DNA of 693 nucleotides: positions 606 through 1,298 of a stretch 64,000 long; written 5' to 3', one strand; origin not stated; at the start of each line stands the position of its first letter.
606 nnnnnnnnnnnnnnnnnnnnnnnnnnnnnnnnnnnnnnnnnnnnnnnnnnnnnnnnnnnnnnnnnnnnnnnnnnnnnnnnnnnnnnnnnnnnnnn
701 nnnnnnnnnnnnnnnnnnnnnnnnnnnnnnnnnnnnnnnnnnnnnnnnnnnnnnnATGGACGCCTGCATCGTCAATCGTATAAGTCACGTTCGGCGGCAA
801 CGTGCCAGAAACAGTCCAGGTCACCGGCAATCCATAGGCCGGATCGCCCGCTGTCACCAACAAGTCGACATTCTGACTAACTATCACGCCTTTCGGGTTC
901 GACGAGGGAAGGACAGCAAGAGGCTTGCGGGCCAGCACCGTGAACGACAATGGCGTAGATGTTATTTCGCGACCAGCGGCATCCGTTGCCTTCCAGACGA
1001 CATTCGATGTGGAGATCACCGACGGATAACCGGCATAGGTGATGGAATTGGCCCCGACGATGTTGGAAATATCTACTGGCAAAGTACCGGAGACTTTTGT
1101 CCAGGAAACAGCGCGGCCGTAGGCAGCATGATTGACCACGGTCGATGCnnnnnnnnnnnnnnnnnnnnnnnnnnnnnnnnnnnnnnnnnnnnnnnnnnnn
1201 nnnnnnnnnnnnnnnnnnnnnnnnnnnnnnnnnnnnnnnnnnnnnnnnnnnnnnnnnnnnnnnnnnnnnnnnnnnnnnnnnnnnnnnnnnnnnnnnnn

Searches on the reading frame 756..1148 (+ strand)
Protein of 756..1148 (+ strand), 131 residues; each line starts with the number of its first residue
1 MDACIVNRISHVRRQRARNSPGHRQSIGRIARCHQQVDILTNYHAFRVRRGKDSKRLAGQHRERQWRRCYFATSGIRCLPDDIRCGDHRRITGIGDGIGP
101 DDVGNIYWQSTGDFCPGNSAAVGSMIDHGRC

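Call 45: search_protein_families(library=pfam, alignment_id=A3, max_evalue=0.001)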
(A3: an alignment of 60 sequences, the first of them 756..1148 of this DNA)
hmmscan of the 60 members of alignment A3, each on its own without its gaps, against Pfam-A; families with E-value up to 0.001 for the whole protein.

A. member 1, window:756-1148:+ (131 aa): 0 families

B. families by the number of members that match (of 60 scanned): 13 families
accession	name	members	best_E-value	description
PF12697.13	Abhydrolase_6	2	6.8e-09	Alpha/beta hydrolase family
PF00561.26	Abhydrolase_1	2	1.2e-06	alpha/beta hydrolase fold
PF05345.18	He_PIG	1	3.1e-53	Putative Ig domain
PF08241.18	Methyltransf_11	1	2.7e-22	Methyltransferase domain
PF13649.12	Methyltransf_25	1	9.9e-20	Methyltransferase domain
PF13847.12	Methyltransf_31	1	6.4e-18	Methyltransferase domain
PF01145.31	Band_7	1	4.4e-15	SPFH domain / Band 7 family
PF13489.12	Methyltransf_23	1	6.7e-15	Methyltransferase domain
PF08242.18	Methyltransf_12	1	1.6e-10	Methyltransferase domain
PF01209.24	Ubie_methyltran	1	9.4e-10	ubiE/COQ5 methyltransferase family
PF05148.21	Methyltransf_8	1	5e-06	Hypothetical methyltransferase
PF03848.20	TehB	1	0.00039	Tellurite resistance protein TehB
PF20066.5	Glyoxalase_8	1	0.00048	Glyoxalase superfamily protein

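Call 46: search_protein_families(library=phrogs, alignment_id=A3, max_evalue=0.001)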
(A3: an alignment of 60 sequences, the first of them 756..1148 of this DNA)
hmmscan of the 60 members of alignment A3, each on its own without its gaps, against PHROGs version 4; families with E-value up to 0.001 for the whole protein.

A. member 1, window:756-1148:+ (131 aa): 0 families

B. families by the number of members that match (of 60 scanned): 9 families
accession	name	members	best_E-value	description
phrog_789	-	2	2.2e-08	esterase/lipase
phrog_23613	-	2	4.1e-05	esterase/lipase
phrog_4752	-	1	1.1e-14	tRNA methyltransferase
phrog_200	-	1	8.7e-14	lipoprotein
phrog_22502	-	1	5.8e-11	methyltransferase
phrog_23522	-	1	5e-07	-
phrog_30528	-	1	1.7e-05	-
phrog_954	-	1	2.8e-05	DNA methyltransferase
phrog_22853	-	1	0.00011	-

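Call 70: search_protein_families(library=padloc, alignment_id=A3, max_evalue=0.00001)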
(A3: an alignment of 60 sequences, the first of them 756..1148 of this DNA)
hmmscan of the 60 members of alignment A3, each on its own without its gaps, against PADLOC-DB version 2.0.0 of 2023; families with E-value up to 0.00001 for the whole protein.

A. member 1, window:756-1148:+ (131 aa): 0 families

B. families by the number of members that match (of 60 scanned): 1 family
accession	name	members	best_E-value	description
PDLC04134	mad2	1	9.9e-18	mads_2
